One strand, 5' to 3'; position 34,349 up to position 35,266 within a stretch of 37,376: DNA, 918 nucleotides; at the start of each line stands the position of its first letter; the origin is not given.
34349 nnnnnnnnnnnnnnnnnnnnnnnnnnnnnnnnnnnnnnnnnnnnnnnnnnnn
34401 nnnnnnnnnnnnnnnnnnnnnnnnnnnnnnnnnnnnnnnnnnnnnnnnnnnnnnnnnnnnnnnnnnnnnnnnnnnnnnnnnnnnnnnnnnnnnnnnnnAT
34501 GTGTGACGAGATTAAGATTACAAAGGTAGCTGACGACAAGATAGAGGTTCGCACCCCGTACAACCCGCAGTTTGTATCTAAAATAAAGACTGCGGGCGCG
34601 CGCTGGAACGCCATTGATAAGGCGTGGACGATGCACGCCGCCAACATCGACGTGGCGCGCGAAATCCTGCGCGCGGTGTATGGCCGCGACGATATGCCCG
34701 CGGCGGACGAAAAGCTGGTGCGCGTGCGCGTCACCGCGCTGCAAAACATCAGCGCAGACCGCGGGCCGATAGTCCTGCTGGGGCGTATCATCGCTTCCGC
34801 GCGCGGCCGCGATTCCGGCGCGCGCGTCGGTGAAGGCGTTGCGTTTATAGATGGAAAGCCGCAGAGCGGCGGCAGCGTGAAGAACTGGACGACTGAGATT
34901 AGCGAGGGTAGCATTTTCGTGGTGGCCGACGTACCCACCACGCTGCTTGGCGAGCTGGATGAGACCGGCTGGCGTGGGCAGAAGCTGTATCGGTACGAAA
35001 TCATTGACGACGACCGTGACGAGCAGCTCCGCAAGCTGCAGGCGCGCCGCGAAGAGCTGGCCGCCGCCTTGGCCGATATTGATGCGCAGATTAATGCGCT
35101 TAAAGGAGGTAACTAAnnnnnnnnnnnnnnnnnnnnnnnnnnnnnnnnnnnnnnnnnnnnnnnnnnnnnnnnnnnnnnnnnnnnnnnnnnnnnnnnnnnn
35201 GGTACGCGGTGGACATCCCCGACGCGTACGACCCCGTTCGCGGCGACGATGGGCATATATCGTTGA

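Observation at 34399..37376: Lysogeny-side array of insulated accessory units between repressor and integrase: candidate novel immunity or anti-defence island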

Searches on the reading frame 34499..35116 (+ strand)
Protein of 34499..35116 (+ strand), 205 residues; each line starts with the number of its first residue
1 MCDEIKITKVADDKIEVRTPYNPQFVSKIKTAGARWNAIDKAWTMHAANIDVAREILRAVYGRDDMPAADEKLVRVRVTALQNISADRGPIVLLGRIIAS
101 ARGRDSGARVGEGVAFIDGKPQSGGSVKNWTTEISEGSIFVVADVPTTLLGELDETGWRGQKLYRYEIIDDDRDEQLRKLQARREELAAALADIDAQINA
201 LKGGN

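Call 14: search_protein_families(library=pfam, max_evalue=1, proteins=[window:34499-35116:+])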
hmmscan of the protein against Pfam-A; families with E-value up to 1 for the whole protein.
window:34499-35116:+ (205 aa): 2 families
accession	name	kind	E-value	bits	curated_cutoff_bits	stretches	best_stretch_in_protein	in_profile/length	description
PF10884.14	DUF2683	-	0.015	15.9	27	1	18-32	33-47/66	Protein of unknown function (DUF2683)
PF08946.15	Osmo_CC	-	0.55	11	24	0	171-188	22-39/46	Osmosensory transporter coiled coil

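Call 15: search_protein_families(library=phrogs, max_evalue=1, proteins=[window:34499-35116:+])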
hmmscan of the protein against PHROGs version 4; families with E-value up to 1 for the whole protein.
window:34499-35116:+ (205 aa): 5 families
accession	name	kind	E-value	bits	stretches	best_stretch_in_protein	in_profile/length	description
phrog_18108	-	unknown function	8.4e-29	101.6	1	5-197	99-278/290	-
phrog_24323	-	unknown function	5e-08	33.9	1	10-64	6-60/65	-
phrog_7965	-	unknown function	0.011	16.9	0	29-60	53-84/113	-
phrog_368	-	unknown function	0.036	15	1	129-205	48-126/239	-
phrog_13909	-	unknown function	0.21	12.6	0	176-202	46-72/81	-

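Call 16: search_protein_families(library=padloc, max_evalue=1, proteins=[window:34499-35116:+])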
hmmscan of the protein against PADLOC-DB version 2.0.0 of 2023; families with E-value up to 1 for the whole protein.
window:34499-35116:+ (205 aa): 0 families

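Call 25: search_solved_structures(query=window:34499-35116:+, max_evalue=1, show_alignments=2)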
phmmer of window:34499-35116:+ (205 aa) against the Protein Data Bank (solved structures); distinct sequences matched with E-value up to 1: 1.
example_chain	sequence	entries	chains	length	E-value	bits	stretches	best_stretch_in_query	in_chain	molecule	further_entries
9tlr_A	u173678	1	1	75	0.68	12.4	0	176-202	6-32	Sc-apCC-2-BCL-xL-11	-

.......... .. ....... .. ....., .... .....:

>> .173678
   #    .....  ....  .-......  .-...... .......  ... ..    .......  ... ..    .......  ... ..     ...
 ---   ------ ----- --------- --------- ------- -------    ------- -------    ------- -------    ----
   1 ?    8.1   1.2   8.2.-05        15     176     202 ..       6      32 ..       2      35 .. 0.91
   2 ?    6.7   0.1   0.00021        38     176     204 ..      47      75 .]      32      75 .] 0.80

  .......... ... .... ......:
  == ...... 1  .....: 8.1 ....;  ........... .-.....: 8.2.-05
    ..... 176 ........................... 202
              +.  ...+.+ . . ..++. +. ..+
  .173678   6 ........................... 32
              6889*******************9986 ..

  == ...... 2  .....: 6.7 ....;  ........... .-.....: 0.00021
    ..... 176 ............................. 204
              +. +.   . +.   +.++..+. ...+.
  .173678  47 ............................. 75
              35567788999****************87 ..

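Call 28: find_related_loci(query=window:34499-35116:+, collection=viral_contigs, flank=8000)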
Query window:34499-35116:+ (205 aa) in viral_contigs; peptide patterns used: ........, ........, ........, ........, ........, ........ (x = any residue, [..] = any of these).
39 stretches matched a pattern; 1 encode a relative of the query (tblastn E <= 1e-3); 1 distinct loci.
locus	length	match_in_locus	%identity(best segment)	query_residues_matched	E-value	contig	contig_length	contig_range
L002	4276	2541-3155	94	1-205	1e-132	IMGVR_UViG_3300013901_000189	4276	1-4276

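Call 30: find_homologous_proteins(query=window:34499-35116:+, max_evalue=0.001)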
Query window:34499-35116:+ (205 aa): 63 proteins with E <= 0.001 among 1508 candidates.
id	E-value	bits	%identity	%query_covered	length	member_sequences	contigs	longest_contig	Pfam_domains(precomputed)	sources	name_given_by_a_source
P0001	1.0e-128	444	100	100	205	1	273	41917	-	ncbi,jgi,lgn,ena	jgi:hypothetical protein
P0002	4.1e-128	442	100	100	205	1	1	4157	-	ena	-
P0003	4.2e-128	442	100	100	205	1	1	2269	-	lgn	-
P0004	1.1e-127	441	99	100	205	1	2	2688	-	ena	-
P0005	7.2e-127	438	98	100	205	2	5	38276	-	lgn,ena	-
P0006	1.7e-124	431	97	100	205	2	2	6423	-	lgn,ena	-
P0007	1.7e-123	427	96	100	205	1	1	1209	-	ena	-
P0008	9.7e-121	418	97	100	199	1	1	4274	-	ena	-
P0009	2.0e-119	414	94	100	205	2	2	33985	-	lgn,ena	-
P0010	1.7e-117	408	92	100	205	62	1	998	-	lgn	-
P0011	6.6e-88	311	71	100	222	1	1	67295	-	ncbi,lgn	-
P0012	6.7e-88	311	71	98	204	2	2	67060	-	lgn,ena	-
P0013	4.4e-87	308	70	98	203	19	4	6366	-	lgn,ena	-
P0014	5.9e-87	308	71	98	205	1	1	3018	-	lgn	-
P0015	1.2e-83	297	67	98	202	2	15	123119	-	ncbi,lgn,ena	-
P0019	2.6e-44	169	46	95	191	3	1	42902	-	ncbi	-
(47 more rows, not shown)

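Call 31: find_encoding_contigs(protein=P0001, flank=7000, max_places=10)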
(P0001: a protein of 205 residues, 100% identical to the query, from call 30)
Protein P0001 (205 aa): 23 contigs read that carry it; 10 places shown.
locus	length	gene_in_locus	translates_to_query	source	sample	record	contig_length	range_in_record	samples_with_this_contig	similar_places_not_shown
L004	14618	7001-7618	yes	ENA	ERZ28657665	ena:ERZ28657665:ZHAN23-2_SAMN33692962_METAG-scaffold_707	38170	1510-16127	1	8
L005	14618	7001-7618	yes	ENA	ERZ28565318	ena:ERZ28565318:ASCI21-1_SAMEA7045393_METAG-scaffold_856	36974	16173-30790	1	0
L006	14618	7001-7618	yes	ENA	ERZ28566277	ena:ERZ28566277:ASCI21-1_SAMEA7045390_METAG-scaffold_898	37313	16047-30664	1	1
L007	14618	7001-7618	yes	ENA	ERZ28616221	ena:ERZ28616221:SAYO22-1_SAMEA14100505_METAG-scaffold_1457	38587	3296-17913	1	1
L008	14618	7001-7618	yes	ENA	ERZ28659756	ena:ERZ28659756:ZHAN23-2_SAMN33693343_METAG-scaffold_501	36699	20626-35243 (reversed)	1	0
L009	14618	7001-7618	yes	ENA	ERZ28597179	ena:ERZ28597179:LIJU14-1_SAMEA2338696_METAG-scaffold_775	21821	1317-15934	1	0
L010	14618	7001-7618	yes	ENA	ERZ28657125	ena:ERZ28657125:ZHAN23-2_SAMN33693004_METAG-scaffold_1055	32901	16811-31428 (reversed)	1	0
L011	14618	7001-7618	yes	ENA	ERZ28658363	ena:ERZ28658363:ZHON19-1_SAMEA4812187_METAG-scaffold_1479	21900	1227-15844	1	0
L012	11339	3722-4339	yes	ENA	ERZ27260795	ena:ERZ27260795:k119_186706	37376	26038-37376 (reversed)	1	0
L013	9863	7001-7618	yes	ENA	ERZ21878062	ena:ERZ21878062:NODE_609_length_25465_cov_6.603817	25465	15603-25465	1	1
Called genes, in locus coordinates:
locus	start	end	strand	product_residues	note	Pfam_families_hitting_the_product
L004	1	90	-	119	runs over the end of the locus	-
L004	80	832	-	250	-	PF01555:N6_N4_Mtase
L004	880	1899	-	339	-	PF23343:REP_ORF2-G2P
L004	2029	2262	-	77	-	-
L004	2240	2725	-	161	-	-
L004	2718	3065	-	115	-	-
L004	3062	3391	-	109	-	-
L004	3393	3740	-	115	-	PF13384:HTH_23 (faint)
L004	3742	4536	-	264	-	PF07505:DUF5131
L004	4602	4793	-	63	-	-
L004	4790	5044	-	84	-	-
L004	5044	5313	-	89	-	-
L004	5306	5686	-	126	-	-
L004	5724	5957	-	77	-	-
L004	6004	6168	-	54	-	-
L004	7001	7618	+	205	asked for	-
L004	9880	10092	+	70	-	PF22147:AcrIC5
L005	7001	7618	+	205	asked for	-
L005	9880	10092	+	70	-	PF22147:AcrIC5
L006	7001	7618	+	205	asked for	-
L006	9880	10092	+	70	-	PF22147:AcrIC5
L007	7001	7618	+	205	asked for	-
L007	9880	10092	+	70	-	PF22147:AcrIC5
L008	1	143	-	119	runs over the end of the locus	-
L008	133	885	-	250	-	PF01555:N6_N4_Mtase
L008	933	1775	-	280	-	PF23343:REP_ORF2-G2P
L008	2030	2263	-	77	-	-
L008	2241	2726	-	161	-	-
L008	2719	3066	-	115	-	-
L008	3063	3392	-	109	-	-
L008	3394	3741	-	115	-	PF13384:HTH_23 (faint)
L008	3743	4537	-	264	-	PF07505:DUF5131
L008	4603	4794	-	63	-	-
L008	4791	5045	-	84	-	-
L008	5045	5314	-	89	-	-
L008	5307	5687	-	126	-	-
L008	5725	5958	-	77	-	-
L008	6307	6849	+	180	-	PF13560:HTH_31 (weak), PF01381:HTH_3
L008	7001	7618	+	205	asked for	-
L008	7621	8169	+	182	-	-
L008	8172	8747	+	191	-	PF12728:HTH_17 (faint)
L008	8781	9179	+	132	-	-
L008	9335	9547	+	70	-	PF22147:AcrIC5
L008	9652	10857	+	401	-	-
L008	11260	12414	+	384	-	PF00589:Phage_integrase (weak)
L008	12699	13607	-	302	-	-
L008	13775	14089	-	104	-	-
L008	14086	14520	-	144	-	PF18573:BclA_C (weak)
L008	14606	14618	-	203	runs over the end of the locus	-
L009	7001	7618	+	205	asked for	-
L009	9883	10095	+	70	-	PF22147:AcrIC5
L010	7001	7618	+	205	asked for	-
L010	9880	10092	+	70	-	PF22147:AcrIC5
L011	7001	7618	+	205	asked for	-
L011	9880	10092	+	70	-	PF22147:AcrIC5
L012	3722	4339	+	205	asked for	-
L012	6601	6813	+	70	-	PF22147:AcrIC5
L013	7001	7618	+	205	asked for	-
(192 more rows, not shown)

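Call 33: find_encoding_contigs(protein=P0015, flank=8000, max_places=2)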
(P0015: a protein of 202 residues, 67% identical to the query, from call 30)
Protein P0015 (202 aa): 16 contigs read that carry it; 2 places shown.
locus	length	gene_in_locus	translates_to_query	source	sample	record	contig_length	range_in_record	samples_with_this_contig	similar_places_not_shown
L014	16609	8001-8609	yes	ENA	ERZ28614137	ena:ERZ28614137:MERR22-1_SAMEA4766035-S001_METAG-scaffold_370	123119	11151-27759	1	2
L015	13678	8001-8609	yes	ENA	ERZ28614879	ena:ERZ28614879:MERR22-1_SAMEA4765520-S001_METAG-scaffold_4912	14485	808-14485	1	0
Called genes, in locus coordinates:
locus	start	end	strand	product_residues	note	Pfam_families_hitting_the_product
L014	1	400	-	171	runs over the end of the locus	-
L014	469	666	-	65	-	-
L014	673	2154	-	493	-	PF04233:Phage_Mu_F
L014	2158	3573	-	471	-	PF05133:SPP1_portal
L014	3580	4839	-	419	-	-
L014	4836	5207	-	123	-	-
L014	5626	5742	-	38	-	-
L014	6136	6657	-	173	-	PF25680:Mom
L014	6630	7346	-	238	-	PF02195:ParB_N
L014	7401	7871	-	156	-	-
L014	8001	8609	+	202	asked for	-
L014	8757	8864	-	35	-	-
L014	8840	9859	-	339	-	-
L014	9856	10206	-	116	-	PF18836:B_solenoid_ydck (faint)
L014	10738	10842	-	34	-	-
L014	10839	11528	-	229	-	-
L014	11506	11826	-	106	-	-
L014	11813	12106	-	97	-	-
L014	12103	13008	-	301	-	PF24703:DUF7666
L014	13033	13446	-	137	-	PF05866:RusA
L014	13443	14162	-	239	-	PF19808:DUF6291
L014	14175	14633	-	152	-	PF00436:SSB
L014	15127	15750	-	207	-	-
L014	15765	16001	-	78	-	PF06147:DUF968 (weak), PF16784:HNHc_6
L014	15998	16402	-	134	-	PF16784:HNHc_6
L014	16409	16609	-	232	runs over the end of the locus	PF04404:ERF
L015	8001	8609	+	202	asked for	-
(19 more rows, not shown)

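Call 34: find_encoding_contigs(protein=P0011, flank=8000, max_places=2)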
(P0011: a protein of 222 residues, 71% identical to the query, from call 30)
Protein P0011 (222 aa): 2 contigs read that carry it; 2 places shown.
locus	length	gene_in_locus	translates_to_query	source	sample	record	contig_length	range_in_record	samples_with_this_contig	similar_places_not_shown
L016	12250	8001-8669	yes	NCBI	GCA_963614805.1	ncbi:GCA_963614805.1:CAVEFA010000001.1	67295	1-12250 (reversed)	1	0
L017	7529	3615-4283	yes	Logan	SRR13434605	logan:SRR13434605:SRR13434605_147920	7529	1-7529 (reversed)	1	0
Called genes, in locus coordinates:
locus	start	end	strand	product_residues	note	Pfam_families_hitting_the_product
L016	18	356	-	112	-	-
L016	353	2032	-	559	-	-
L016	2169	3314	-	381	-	-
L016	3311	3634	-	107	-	PF00436:SSB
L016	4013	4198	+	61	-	-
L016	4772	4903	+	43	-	-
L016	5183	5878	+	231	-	-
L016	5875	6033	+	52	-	-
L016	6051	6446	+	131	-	-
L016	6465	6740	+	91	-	-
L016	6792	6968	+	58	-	-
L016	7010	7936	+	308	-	PF02899:Phage_int_SAM_1 (weak), PF00589:Phage_integrase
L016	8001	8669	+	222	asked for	-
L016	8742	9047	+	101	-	-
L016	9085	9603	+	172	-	-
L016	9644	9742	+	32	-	-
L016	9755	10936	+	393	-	PF14659:Phage_int_SAM_3 (weak), PF00589:Phage_integrase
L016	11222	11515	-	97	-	-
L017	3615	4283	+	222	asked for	-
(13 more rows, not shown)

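Call 35: find_encoding_contigs(protein=P0019, flank=8000, max_places=2)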
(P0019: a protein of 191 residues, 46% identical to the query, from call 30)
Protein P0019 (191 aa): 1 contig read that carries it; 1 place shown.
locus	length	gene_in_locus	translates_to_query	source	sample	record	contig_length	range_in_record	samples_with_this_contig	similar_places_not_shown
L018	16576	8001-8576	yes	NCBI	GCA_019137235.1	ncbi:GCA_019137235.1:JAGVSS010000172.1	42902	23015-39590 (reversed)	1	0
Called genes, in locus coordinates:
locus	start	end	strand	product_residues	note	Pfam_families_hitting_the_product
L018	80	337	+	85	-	-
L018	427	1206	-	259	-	-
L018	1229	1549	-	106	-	-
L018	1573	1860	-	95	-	-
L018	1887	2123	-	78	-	-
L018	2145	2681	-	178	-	PF08291:Peptidase_M15_3, PF05951:Peptidase_M15_2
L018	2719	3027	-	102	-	-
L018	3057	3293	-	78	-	-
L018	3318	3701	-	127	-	-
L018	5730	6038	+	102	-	-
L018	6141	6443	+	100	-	-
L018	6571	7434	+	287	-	PF08401:ArdcN, PF18818:MPTase-PolyVal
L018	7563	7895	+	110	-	-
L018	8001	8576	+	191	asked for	-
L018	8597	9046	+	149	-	-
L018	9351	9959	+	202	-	-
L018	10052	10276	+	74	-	-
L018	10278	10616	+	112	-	-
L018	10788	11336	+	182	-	PF26929:DUF8280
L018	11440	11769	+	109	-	-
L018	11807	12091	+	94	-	-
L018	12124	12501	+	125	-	-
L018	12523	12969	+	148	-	-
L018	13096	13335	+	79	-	-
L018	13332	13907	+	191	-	-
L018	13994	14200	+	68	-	-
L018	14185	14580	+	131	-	-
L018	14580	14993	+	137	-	-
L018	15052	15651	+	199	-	-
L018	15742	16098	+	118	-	-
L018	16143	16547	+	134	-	-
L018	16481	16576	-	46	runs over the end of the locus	-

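Call 37: find_related_loci(query=window:34499-35116:+, collection=genome_contigs, flank=10000)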
Query window:34499-35116:+ (205 aa) in genome_contigs; peptide patterns used: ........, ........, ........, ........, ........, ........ (x = any residue, [..] = any of these).
233 stretches matched a pattern, but none encodes a relative of the query by tblastn (E <= 1e-3).

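Call 57: predict_structure(alignment_id=A2)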
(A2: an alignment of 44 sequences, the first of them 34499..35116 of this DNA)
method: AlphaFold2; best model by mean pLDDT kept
length: 205 residues; sequences in the alignment: 44
mean_pLDDT: 90.7   pTM: 0.75
mean pLDDT of the five models: 90.7, 90.2, 89.2, 89.2, 87.8
residues with pLDDT >= 90: 159; 70-90: 32; 50-70: 11; < 50: 3
segments of 3 or more residues with pLDDT < 50: none
pLDDT, mean of each block of 10 residues (from residue 1): 77 93 96 96 96 96 78 91 96 96 94 95 95 98 92 84 91 72 95 95 73
secondary structure, 60 per line:
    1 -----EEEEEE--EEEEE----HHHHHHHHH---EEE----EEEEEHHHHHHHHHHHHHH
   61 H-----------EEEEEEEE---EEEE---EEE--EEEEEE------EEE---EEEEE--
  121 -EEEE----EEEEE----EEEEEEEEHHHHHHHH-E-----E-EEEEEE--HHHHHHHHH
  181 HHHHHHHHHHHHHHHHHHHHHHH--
elements in order: E6-11 E14-18 H23-31 E35-37 E42-46 H47-61 E73-80 E84-87 E91-93 E96-101 E108-110 E114-118 E122-125 E130-134 E139-146 H147-154 E164-169 H172-203
